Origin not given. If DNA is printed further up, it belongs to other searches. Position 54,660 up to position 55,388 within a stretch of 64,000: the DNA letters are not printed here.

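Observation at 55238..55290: Fur-family regulator divergent from a VIT-family Fe/Mn transporter, with only about 40 bp between start codons and operator-like symmetry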

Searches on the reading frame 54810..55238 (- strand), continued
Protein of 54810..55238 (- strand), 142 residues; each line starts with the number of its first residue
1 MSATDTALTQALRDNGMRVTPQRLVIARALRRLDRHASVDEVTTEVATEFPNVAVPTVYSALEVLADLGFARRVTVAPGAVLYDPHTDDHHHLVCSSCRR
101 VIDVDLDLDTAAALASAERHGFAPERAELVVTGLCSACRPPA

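Call 40: find_homologous_proteins(query=window:54810-55238:-)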
Query window:54810-55238:- (142 aa): 320 proteins with E <= 0.001 among 1243 candidates; the best 120 are listed.
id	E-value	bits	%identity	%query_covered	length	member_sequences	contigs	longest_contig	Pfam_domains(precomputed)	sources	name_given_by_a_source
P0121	2.0e-85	301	100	100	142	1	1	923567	PF01475.26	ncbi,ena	-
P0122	8.6e-84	296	98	100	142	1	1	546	PF01475.26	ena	-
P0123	2.7e-83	295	97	100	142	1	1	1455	PF01475.26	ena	-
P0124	2.4e-69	249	82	100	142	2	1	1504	PF01475.26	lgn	-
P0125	1.5e-68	247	82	99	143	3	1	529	PF01475.26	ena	-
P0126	1.9e-68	247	85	100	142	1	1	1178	PF01475.26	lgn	-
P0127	2.4e-68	246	83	98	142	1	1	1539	PF01475.26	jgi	jgi:Fe2+ or Zn2+ uptake regulation protein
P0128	1.5e-66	240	81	98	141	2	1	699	PF01475.26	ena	-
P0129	1.8e-66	240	80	100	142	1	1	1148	PF01475.26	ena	-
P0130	5.4e-66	239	79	98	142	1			PF01475.26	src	-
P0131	5.8e-66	239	80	100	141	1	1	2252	PF01475.26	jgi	jgi:Fe2+ or Zn2+ uptake regulation protein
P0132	6.8e-66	238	79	98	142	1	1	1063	PF01475.26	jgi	jgi:Fe2+ or Zn2+ uptake regulation protein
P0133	8.9e-66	238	79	96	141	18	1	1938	PF01475.26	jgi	jgi:Fe2+ or Zn2+ uptake regulation protein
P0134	1.4e-65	237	80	96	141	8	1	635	PF01475.26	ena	-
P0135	2.4e-65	237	80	98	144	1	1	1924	PF01475.26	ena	-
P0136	8.3e-65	235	79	96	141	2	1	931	PF01475.26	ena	-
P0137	9.9e-65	235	80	96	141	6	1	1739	PF01475.26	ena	-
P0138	1.0e-64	234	80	96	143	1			PF01475.26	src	-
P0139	1.1e-64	234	80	96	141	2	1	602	PF01475.26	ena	-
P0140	1.3e-64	234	80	96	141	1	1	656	PF01475.26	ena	-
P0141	1.8e-64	234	78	96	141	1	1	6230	PF01475.26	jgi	jgi:Fe2+ or Zn2+ uptake regulation protein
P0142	3.8e-64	233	79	96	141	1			PF01475.26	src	-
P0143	5.8e-64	232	77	100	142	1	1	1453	PF01475.26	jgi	jgi:Fe2+ or Zn2+ uptake regulation protein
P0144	1.1e-63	231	79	98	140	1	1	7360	PF01475.26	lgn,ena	-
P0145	1.2e-63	231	79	98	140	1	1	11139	PF01475.26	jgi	-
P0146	2.0e-63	230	79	96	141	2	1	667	PF01475.26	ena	-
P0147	2.5e-63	230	79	98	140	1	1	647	PF01475.26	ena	-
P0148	7.8e-63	228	79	98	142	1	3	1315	PF01475.26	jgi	jgi:Fe2+ or Zn2+ uptake regulation protein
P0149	9.6e-63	228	78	98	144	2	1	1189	PF01475.26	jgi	jgi:Fe2+ or Zn2+ uptake regulation protein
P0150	1.0e-62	228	75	100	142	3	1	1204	PF01475.26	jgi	jgi:Fe2+ or Zn2+ uptake regulation protein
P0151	1.6e-62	227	80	95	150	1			PF01475.26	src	-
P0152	2.8e-62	227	78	98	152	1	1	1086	PF01475.26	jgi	jgi:Fe2+ or Zn2+ uptake regulation protein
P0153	3.5e-62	226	75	100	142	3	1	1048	PF01475.26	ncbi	-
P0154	6.3e-62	225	77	96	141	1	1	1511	PF01475.26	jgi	jgi:Fe2+ or Zn2+ uptake regulation protein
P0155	6.8e-62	225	78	98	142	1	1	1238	PF01475.26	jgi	jgi:Fe2+ or Zn2+ uptake regulation protein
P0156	9.5e-62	225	75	100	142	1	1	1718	PF01475.26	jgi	jgi:Fe2+ or Zn2+ uptake regulation protein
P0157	2.0e-61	224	75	100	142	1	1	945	PF01475.26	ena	-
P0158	2.7e-61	223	78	98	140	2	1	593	PF01475.26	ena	-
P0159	4.5e-61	223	78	98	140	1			PF01475.26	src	-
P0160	1.8e-60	221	75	100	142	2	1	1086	PF01475.26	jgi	jgi:Fe2+ or Zn2+ uptake regulation protein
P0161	2.0e-59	217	73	98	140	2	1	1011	PF01475.26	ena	-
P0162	2.4e-59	217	80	92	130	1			PF01475.26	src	-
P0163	1.3e-58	215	75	98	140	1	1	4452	PF01475.26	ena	-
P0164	2.3e-57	211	92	75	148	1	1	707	PF01475.26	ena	-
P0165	1.9e-56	208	72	100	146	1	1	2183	PF01475.26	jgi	jgi:Fe2+ or Zn2+ uptake regulation protein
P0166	2.1e-56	208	71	100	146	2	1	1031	PF01475.26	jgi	jgi:Fe2+ or Zn2+ uptake regulation protein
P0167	9.8e-56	205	77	89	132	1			PF01475.26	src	-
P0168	1.8e-55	205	70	98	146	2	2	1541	PF01475.26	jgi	jgi:Fur family peroxide stress response transcriptional regulator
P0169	3.5e-55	204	69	98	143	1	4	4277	PF01475.26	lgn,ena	-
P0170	2.0e-53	198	69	97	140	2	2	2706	PF01475.26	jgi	jgi:Fe2+ or Zn2+ uptake regulation protein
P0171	4.6e-53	197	65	98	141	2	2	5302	PF01475.26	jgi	jgi:Fe2+ or Zn2+ uptake regulation protein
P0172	8.4e-52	193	65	98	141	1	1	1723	PF01475.26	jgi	jgi:Fe2+ or Zn2+ uptake regulation protein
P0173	1.2e-51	192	65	98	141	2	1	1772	PF01475.26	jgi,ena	jgi:Fe2+ or Zn2+ uptake regulation protein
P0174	3.0e-51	191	64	97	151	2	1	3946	PF01475.26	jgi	jgi:Fe2+ or Zn2+ uptake regulation protein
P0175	6.6e-51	190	67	96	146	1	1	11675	PF01475.26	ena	-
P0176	6.8e-51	190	64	97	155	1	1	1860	PF01475.26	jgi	jgi:Fe2+ or Zn2+ uptake regulation protein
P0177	7.5e-51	190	63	97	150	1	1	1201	PF01475.26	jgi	jgi:Fur family ferric uptake transcriptional regulator/Fur family peroxide stress response transcrip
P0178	1.1e-50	189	65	95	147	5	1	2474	PF01475.26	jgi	jgi:Fe2+ or Zn2+ uptake regulation protein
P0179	3.1e-50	188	75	91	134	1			PF01475.26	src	-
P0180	3.5e-50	187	65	98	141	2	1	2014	PF01475.26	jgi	jgi:Fe2+ or Zn2+ uptake regulation protein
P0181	5.0e-50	187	65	95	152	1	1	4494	PF01475.26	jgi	jgi:Fe2+ or Zn2+ uptake regulation protein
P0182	6.7e-50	187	65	97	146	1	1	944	PF01475.26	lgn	-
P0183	2.6e-49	185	64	97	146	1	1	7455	PF01475.26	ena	-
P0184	2.9e-49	185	62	100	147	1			PF01475.26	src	-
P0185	3.1e-49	184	62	98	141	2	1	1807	PF01475.26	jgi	jgi:Fur family ferric uptake transcriptional regulator/Fur family peroxide stress response transcrip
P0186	7.4e-49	183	62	97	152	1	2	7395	PF01475.26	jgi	jgi:Fe2+ or Zn2+ uptake regulation protein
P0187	7.6e-49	183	66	94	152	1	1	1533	PF01475.26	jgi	jgi:Fe2+ or Zn2+ uptake regulation protein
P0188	1.2e-48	183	66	95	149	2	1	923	PF01475.26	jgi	jgi:Fe2+ or Zn2+ uptake regulation protein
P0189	1.3e-48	182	62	98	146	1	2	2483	PF01475.26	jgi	jgi:Fe2+ or Zn2+ uptake regulation protein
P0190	2.0e-48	182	66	95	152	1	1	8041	PF01475.26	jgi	jgi:Fe2+ or Zn2+ uptake regulation protein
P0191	2.8e-48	181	64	95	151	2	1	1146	PF01475.26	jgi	jgi:Fe2+ or Zn2+ uptake regulation protein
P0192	3.8e-48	181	67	93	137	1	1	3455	PF01475.26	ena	-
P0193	7.2e-48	180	62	95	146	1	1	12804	PF01475.26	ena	-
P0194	5.6e-47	177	62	96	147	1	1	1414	PF01475.26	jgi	jgi:Fe2+ or Zn2+ uptake regulation protein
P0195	9.4e-47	176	63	97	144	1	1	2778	PF01475.26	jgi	jgi:Fe2+ or Zn2+ uptake regulation protein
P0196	1.8e-46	176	61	95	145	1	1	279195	PF01475.26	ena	-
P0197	7.8e-46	173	86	67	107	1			PF01475.26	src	-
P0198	1.5e-45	172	60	96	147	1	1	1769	PF01475.26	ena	-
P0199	4.0e-45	171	81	70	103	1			PF01475.26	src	-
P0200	4.0e-45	171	60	94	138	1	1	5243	PF01475.26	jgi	jgi:Fe2+ or Zn2+ uptake regulation protein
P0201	4.5e-45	171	59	97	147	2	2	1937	PF01475.26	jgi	jgi:Fe2+ or Zn2+ uptake regulation protein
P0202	1.7e-44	169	58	98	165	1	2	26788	PF01475.26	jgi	jgi:Fe2+ or Zn2+ uptake regulation protein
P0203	2.6e-44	168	56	96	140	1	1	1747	PF01475.26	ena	-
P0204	2.6e-43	165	60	93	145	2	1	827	PF01475.26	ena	-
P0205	1.1e-42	163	57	94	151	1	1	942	PF01475.26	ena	-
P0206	4.8e-42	161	57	96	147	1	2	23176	PF01475.26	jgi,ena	-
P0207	8.8e-42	160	64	86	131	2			PF01475.26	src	-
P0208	1.4e-41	160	58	87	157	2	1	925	PF01475.26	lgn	-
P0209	1.5e-41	160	58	95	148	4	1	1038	PF01475.26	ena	-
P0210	4.4e-41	158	56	97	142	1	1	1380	PF01475.26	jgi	jgi:Fe2+ or Zn2+ uptake regulation protein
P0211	1.6e-40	156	57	94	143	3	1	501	PF01475.26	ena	-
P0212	1.6e-40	156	57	94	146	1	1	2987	PF01475.26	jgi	jgi:Fe2+ or Zn2+ uptake regulation protein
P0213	2.2e-40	156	58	93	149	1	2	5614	PF01475.26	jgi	jgi:Fe2+ or Zn2+ uptake regulation protein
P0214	2.7e-40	155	56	89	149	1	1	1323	PF01475.26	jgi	jgi:Fe2+ or Zn2+ uptake regulation protein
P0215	5.2e-40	155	56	92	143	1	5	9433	PF01475.26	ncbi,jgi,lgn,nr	ncbi:MAG TPA: Fur family transcriptional regulator [Solirubrobacteraceae bacterium]|jgi:Fe2+ or Zn2+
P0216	6.2e-40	154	57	94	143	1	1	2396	PF01475.26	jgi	jgi:Fe2+ or Zn2+ uptake regulation protein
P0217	7.8e-40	154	56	96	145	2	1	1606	PF01475.26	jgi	jgi:Fe2+ or Zn2+ uptake regulation protein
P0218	1.2e-39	153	56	92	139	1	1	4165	PF01475.26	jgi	jgi:Fe2+ or Zn2+ uptake regulation protein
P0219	1.5e-39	153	53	94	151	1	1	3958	PF01475.26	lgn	-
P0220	2.2e-39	153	76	69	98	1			PF01475.26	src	-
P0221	2.5e-39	152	55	94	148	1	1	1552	PF01475.26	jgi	jgi:Fe2+ or Zn2+ uptake regulation protein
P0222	2.8e-39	152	53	94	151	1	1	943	PF01475.26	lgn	-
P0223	3.0e-39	152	55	97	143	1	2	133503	PF01475.26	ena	-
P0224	3.1e-39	152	55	96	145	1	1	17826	PF01475.26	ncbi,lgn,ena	-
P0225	4.6e-39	152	54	96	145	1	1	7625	PF01475.26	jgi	jgi:Fe2+ or Zn2+ uptake regulation protein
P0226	5.7e-39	151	53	96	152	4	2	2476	PF01475.26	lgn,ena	-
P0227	7.4e-39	151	50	96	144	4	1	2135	PF01475.26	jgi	jgi:Fe2+ or Zn2+ uptake regulation protein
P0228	8.5e-39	151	55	94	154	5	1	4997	PF01475.26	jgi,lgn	-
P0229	9.8e-39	150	54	96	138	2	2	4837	PF01475.26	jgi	jgi:Fe2+ or Zn2+ uptake regulation protein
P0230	1.0e-38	150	52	96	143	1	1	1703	PF01475.26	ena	-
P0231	2.5e-38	149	55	94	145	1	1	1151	PF01475.26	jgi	jgi:Fe2+ or Zn2+ uptake regulation protein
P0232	3.0e-38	149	57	90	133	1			PF01475.26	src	-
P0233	3.4e-38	149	55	94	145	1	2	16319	PF01475.26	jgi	jgi:Fe2+ or Zn2+ uptake regulation protein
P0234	3.9e-38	149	54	88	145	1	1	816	PF01475.26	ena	-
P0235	4.6e-38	148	51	94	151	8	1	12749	PF01475.26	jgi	jgi:Fe2+ or Zn2+ uptake regulation protein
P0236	4.8e-38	148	56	87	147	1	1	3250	PF01475.26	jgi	jgi:Fur family transcriptional regulator, stress-responsive regulator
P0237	4.8e-38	148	57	91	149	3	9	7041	PF01475.26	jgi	jgi:Fe2+ or Zn2+ uptake regulation protein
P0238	7.6e-38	148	58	91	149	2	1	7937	PF01475.26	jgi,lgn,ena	-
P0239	7.6e-38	148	53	96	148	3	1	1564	PF01475.26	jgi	jgi:Fe2+ or Zn2+ uptake regulation protein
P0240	8.9e-38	147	57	92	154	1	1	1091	PF01475.26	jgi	jgi:Fe2+ or Zn2+ uptake regulation protein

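Call 44: find_encoding_contigs(protein=P0235, flank=3000, max_places=4)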
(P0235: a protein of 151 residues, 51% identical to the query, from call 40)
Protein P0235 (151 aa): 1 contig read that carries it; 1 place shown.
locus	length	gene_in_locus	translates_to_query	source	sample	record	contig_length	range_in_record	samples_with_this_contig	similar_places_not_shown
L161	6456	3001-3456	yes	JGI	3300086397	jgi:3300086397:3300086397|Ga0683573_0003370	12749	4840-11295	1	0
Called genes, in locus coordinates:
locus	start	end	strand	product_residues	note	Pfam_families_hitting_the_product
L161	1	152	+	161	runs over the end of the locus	PF22381:Staph_reg_Sar_Rot (weak), PF01047:MarR, PF12802:MarR_2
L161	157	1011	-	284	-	PF00903:Glyoxalase, PF18029:Glyoxalase_6 (faint), PF00903:Glyoxalase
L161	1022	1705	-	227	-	-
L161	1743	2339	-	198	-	PF00149:Metallophos, PF12850:Metallophos_2, PF14582:Metallophos_3 (faint)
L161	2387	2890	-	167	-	PF01988:VIT1 (weak)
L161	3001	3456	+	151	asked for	PF01475:FUR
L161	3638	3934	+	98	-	PF06737:Transglycosylas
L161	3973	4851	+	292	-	PF01966:HD (weak)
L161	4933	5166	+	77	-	-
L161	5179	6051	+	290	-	PF02673:BacA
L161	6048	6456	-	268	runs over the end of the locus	PF00378:ECH_1, PF16113:ECH_2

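Call 45: find_encoding_contigs(protein=P0223, flank=3000, max_places=3)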
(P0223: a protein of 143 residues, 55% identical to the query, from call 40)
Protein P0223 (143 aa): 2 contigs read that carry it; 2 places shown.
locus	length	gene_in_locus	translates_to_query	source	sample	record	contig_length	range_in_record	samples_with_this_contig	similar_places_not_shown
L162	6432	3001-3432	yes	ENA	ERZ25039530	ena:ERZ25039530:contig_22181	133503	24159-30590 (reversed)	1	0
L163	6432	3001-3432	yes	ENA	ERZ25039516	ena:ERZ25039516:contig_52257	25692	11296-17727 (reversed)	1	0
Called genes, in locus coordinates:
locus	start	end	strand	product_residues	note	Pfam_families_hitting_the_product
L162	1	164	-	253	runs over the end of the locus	PF00248:Aldo_ket_red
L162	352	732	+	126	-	-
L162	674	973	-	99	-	-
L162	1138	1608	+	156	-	-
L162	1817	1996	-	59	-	-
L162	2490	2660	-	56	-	PF00210:Ferritin (weak)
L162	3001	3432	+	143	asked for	PF01475:FUR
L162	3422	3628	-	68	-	-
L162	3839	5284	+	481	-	-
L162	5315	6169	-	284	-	PF01073:3Beta_HSD, PF01370:Epimerase, PF04321:RmlD_sub_bind, PF13460:NAD_binding_10 (weak), PF16363:GDP_Man_Dehyd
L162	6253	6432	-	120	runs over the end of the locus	PF08044:DUF1707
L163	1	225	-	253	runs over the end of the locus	PF00248:Aldo_ket_red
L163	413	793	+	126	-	-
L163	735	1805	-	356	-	PF07690:MFS_1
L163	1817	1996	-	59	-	-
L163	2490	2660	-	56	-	PF00210:Ferritin (weak)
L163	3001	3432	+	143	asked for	PF01475:FUR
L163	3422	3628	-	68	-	-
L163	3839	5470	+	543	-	-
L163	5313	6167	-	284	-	PF01073:3Beta_HSD, PF01370:Epimerase, PF04321:RmlD_sub_bind, PF13460:NAD_binding_10 (weak), PF16363:GDP_Man_Dehyd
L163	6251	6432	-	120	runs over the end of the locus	PF08044:DUF1707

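Call 51: find_encoding_contigs(protein=P0196, flank=2500, max_places=2)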
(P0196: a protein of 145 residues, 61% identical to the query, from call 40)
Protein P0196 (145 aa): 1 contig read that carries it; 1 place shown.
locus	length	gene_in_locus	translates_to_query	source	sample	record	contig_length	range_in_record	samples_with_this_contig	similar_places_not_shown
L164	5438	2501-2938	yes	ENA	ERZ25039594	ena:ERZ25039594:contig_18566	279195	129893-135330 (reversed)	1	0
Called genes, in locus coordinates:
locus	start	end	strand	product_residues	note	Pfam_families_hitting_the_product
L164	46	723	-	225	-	PF00702:Hydrolase, PF12710:HAD (weak), PF13419:HAD_2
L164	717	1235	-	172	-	PF05147:LANC_like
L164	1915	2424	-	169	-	PF01988:VIT1 (weak)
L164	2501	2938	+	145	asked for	PF01475:FUR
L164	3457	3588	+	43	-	PF09424:YqeY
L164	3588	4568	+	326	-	PF01695:IstB_IS21 (weak), PF02562:PhoH, PF13245:AAA_19 (weak), PF13604:AAA_30 (weak)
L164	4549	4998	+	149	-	PF00583:Acetyltransf_1, PF13673:Acetyltransf_10 (weak), PF13508:Acetyltransf_7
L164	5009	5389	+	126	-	PF02130:YbeY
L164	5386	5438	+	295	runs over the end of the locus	PF00009:GTP_EFTU, PF00350:Dynamin_N (faint), PF01926:MMR_HSR1, PF02421:FeoB_N, PF03193:RsgA_GTPase (faint), PF07650:KH_2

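Call 52: find_encoding_contigs(protein=P0206, flank=2500, max_places=2)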
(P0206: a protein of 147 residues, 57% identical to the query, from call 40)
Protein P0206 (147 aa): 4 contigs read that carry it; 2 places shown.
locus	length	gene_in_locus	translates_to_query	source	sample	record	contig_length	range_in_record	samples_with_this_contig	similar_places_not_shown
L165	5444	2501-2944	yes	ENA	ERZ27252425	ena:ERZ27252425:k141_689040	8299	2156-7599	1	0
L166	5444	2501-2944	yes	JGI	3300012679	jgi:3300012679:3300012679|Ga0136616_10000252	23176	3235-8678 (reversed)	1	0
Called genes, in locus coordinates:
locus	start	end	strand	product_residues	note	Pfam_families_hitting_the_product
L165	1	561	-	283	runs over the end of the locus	PF01553:Acyltransferase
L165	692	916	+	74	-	-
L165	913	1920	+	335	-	PF01547:SBP_bac_1, PF13531:SBP_bac_11, PF13416:SBP_bac_8 (weak), PF13343:SBP_bac_6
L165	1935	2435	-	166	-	PF01988:VIT1 (weak)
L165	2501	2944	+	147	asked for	PF01475:FUR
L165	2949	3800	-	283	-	PF00106:adh_short, PF01370:Epimerase (weak), PF08659:KR, PF13460:NAD_binding_10 (weak), PF13561:adh_short_C2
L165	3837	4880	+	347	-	PF08240:ADH_N, PF16912:Glu_dehyd_C (weak), PF00107:ADH_zinc_N, PF13602:ADH_zinc_N_2 (weak)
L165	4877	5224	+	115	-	PF01588:tRNA_bind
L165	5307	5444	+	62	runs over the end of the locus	PF05532:CsbD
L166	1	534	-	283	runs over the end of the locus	PF01553:Acyltransferase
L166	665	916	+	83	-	-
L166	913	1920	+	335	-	PF01547:SBP_bac_1, PF13531:SBP_bac_11, PF13416:SBP_bac_8 (weak), PF13343:SBP_bac_6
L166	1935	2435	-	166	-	PF01988:VIT1 (weak)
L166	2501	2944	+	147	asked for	PF01475:FUR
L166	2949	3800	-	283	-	PF00106:adh_short, PF08659:KR, PF13460:NAD_binding_10, PF13561:adh_short_C2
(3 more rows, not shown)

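Call 53: find_encoding_contigs(protein=P0224, flank=2500, max_places=2)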
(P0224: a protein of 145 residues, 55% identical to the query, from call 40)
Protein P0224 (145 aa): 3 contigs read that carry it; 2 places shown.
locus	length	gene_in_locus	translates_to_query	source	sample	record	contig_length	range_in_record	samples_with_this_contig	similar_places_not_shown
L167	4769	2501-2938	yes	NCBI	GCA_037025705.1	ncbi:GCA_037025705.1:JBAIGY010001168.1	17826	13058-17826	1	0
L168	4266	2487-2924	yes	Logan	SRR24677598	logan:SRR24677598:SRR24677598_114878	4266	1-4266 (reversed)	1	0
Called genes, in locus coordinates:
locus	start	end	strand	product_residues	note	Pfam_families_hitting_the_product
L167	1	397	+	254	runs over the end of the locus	PF03309:Pan_kinase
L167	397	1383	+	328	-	-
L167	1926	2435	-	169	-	PF01988:VIT1 (weak)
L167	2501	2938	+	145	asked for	PF01475:FUR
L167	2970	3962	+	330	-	PF01207:Dus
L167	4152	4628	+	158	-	PF03449:GreA_GreB_N, PF01272:GreA_GreB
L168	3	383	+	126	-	?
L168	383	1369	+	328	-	-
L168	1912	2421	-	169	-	PF01988:VIT1 (weak)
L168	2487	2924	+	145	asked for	PF01475:FUR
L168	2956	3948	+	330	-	PF01207:Dus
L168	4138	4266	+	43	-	?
